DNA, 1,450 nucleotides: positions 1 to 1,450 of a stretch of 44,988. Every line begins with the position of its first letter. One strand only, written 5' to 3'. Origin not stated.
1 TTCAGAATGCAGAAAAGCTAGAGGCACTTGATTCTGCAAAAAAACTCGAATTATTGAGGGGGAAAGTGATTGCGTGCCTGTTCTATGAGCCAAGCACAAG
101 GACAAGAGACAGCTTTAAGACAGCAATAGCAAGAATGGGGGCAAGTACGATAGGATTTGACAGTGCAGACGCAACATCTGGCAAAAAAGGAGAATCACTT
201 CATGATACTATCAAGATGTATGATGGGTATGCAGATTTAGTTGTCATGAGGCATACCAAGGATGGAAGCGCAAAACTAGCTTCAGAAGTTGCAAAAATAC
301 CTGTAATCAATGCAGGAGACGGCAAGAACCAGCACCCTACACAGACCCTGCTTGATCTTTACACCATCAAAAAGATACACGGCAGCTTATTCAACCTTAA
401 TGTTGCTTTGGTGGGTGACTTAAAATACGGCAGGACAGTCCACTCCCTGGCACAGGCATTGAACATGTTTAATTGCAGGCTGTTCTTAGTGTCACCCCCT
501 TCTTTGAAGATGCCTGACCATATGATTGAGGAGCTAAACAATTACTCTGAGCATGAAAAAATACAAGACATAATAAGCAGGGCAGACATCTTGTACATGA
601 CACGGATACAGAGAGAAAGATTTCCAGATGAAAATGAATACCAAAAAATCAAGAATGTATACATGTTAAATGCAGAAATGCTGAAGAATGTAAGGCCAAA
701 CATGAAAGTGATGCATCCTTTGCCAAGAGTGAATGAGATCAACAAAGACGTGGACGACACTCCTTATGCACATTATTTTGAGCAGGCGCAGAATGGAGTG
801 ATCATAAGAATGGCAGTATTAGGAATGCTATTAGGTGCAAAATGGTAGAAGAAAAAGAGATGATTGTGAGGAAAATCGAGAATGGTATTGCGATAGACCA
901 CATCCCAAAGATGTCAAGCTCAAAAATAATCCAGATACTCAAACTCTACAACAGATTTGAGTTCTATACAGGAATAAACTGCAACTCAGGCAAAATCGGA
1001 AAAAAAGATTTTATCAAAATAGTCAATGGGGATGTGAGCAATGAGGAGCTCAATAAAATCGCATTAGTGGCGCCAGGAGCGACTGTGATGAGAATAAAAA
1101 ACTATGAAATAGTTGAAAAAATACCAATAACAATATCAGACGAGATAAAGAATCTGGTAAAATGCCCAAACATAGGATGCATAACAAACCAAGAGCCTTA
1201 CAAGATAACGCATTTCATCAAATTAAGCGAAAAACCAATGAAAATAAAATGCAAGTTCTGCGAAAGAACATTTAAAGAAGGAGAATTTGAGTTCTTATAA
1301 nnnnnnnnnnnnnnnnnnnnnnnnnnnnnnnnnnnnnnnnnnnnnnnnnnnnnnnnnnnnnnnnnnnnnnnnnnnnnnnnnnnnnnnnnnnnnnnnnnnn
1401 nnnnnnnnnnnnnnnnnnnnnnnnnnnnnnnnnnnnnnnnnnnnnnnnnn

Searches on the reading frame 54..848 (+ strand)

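Call 41: search_protein_families(library=pfam, proteins=[window:54-848:+], max_evalue=0.001)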
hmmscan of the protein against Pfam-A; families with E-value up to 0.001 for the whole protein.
window:54-848:+ (264 aa): 2 families
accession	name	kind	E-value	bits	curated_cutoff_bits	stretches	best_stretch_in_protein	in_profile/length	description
PF02729.26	OTCace_N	-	5.3e-37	127.6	29.9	1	1-106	37-147/148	Aspartate/ornithine carbamoyltransferase, carbamoyl-P binding domain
PF00185.30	OTCace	-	7.1e-33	114.3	29.4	1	114-258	2-156/157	Aspartate/ornithine carbamoyltransferase, Asp/Orn binding domain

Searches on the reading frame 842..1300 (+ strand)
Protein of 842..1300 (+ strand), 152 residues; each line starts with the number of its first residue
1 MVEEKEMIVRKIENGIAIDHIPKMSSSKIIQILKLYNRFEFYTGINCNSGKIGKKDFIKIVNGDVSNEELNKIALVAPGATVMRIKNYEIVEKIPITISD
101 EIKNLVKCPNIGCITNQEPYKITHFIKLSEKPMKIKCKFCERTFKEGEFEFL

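Call 41: search_protein_families(library=pfam, proteins=[window:842-1300:+], max_evalue=0.001)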
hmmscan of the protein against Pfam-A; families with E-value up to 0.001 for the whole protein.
window:842-1300:+ (152 aa): 2 families
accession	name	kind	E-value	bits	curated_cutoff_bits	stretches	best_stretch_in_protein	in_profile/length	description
PF01948.23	PyrI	-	3.3e-24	85.4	25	1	9-95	3-91/93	Aspartate carbamoyltransferase regulatory chain, allosteric domain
PF02748.20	PyrI_C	-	1.4e-12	47.6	23.4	1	101-147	1-46/48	Aspartate carbamoyltransferase regulatory chain, metal binding domain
